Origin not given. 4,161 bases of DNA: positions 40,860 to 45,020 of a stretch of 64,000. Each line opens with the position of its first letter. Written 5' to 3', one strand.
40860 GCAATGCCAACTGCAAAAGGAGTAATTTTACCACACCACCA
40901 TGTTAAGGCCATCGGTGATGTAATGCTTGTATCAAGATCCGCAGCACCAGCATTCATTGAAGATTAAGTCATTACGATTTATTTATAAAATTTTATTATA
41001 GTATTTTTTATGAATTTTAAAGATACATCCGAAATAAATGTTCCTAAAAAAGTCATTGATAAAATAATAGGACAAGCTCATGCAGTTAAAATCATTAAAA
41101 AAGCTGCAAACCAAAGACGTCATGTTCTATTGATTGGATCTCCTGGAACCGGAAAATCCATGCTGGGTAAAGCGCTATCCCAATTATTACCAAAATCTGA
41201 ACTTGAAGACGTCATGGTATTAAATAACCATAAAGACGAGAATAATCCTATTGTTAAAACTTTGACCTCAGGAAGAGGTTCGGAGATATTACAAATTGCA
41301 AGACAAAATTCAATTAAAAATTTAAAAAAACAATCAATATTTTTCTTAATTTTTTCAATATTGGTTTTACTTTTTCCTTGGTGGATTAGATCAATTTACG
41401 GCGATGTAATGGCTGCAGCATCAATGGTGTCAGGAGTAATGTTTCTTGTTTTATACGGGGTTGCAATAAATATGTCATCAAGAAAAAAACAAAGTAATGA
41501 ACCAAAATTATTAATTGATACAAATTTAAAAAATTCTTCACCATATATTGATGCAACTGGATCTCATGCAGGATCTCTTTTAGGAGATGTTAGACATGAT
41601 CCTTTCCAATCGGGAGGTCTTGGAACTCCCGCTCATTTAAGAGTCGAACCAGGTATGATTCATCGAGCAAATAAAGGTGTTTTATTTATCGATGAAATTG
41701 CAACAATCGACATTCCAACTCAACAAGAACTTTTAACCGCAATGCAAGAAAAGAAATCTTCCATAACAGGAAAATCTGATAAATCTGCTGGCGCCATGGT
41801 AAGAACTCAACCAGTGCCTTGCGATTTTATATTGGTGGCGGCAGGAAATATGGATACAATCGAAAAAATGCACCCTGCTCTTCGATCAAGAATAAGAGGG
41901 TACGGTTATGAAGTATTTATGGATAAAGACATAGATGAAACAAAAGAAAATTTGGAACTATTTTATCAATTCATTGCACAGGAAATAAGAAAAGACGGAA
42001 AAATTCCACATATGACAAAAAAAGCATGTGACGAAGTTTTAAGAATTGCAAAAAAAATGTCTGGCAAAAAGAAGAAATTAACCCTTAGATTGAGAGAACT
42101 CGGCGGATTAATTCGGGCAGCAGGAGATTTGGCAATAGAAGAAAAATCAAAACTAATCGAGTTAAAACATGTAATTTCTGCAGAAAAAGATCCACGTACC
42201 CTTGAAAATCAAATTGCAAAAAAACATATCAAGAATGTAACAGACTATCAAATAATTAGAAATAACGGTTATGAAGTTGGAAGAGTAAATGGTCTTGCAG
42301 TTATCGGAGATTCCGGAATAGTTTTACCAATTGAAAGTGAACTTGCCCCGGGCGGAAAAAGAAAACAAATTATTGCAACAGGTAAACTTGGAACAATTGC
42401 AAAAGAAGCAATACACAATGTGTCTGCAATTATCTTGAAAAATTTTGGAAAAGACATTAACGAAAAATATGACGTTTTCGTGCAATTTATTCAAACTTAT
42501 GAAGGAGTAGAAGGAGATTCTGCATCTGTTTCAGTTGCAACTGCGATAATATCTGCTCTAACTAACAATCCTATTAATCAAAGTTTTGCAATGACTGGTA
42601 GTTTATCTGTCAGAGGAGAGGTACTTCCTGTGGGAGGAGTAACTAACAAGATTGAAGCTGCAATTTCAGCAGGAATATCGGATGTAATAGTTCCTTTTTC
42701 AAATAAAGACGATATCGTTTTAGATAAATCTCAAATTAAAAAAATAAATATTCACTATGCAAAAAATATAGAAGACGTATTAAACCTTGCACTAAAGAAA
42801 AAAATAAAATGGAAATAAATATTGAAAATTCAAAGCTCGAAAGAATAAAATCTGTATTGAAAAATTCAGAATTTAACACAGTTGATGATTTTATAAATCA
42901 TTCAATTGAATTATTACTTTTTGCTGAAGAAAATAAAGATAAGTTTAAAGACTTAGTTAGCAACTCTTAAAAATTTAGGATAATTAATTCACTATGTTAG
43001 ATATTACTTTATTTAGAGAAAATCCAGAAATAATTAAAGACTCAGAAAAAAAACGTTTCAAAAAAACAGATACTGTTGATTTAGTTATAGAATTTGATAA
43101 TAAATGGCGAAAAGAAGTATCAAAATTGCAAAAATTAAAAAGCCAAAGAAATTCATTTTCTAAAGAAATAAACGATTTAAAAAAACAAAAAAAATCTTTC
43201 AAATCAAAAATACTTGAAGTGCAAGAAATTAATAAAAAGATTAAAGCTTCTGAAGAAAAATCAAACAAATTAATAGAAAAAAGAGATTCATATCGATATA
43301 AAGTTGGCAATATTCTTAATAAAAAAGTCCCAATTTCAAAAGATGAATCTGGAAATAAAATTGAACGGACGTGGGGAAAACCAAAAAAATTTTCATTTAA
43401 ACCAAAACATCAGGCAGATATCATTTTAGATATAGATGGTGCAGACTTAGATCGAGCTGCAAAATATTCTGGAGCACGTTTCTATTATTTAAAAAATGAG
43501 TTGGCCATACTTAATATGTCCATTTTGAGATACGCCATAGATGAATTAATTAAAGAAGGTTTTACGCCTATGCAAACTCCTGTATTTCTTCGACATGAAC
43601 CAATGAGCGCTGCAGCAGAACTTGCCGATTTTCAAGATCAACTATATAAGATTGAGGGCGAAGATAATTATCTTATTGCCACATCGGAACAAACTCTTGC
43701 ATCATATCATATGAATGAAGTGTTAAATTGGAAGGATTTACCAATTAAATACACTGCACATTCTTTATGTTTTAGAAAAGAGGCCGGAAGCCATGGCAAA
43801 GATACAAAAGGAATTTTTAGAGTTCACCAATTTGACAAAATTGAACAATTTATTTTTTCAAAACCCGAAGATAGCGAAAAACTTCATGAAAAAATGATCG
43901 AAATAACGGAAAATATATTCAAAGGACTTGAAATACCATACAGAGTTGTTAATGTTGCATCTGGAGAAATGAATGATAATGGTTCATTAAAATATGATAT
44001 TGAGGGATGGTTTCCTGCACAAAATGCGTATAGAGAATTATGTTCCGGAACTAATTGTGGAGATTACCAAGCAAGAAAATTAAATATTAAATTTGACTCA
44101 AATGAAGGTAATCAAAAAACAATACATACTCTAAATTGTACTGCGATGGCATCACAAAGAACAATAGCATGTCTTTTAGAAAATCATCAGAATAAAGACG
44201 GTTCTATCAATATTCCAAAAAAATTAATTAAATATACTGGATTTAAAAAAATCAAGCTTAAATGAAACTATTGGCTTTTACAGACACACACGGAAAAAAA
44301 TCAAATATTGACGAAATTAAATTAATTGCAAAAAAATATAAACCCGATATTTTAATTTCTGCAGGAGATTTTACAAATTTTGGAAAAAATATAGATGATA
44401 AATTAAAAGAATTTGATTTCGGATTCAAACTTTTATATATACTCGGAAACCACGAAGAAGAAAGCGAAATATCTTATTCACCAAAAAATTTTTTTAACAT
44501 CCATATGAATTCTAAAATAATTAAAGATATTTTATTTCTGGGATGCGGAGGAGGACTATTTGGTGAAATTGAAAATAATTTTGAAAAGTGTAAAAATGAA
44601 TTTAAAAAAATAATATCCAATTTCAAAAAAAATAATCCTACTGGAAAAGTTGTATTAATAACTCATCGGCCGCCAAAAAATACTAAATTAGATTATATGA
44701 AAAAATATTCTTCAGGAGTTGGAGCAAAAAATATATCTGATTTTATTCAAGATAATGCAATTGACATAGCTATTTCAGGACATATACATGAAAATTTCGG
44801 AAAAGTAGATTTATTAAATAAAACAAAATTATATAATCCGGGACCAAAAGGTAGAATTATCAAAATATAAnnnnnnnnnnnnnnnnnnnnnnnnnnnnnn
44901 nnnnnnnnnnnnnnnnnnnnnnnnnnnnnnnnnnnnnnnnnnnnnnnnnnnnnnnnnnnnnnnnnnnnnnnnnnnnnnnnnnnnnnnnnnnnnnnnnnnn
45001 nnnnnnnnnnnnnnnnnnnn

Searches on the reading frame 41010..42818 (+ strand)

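Call 59: search_protein_families(library=pfam, proteins=[window:41010-42818:+], max_evalue=0.0001)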
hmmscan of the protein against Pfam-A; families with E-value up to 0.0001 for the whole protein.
window:41010-42818:+ (602 aa): 11 families
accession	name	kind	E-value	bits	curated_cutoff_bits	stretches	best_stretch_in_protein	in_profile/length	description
PF05362.19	Lon_C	-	1.1e-32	113.8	21.1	1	419-596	23-204/205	Lon protease (S16) C-terminal proteolytic domain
PF01078.27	Mg_chelatase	-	6.7e-16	58.7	20.3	1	17-69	3-55/207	Magnesium chelatase, subunit ChlI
PF00158.32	Sigma54_activat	-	2.2e-13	50.7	20.2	1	213-258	85-130/168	Sigma-54 interaction domain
PF07728.20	AAA_5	-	3.7e-09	37.1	22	0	38-69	1-32/139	AAA domain (dynein-related subfamily)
PF00004.35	AAA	-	4e-08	34.2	21.2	0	39-60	1-22/131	ATPase family associated with various cellular activities (AAA)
PF00493.29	MCM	-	1.2e-07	31.6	23.3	0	174-253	81-153/224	MCM P-loop domain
PF13541.12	ChlI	-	2.4e-07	31.1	27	1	454-565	12-121/121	Subunit ChlI of Mg-chelatase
PF13245.12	AAA_19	-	5.8e-06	27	25.1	0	31-64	6-39/134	AAA domain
PF20436.4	LonB_AAA-LID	-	5.8e-06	26.7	22.4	1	334-391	1-58/65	Archaeal LonB, AAA+ ATPase LID domain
PF05496.18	RuvB_N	-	2e-05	24.9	27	0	17-58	7-55/159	Holliday junction DNA helicase RuvB P-loop domain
PF13654.12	AAA_32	-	4.9e-05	23.8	21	1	177-284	3-112/133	LonB-like, AAA domain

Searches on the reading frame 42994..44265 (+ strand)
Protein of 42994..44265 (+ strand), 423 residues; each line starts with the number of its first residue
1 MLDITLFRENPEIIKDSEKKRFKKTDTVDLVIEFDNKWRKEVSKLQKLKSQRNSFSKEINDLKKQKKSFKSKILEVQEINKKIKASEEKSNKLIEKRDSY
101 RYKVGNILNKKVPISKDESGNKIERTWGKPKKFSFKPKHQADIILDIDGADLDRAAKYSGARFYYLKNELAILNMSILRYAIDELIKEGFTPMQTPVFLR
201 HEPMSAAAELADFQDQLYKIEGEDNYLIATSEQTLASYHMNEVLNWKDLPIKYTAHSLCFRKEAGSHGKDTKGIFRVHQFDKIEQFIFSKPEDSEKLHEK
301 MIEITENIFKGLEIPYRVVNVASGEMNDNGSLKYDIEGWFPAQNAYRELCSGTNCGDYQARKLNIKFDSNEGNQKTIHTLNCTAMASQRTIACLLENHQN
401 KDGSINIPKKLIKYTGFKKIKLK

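Call 59: search_protein_families(library=pfam, proteins=[window:42994-44265:+], max_evalue=0.0001)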
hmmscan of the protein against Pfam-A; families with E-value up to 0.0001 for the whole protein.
window:42994-44265:+ (423 aa): 2 families
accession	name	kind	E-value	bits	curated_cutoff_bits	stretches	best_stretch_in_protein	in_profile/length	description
PF00587.30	tRNA-synt_2b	-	5.8e-39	134.4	29.3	1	222-398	8-179/179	tRNA synthetase class II core domain (G, H, P, S and T)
PF02403.27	Seryl_tRNA_N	-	2.9e-22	79.4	28.2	1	1-107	1-107/108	Seryl-tRNA synthetase N-terminal domain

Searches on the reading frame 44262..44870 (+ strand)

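Call 67: search_protein_families(library=pfam, proteins=[window:44262-44870:+], max_evalue=0.00001)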
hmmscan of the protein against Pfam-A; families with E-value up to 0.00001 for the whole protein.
window:44262-44870:+ (202 aa): 2 families
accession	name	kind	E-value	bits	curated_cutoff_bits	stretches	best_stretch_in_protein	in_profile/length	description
PF00149.33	Metallophos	-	5.5e-19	69.8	21.5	1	1-177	1-190/191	Calcineurin-like phosphoesterase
PF12850.12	Metallophos_2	-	7.9e-11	42.6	27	1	1-195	1-134/154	Calcineurin-like phosphoesterase superfamily domain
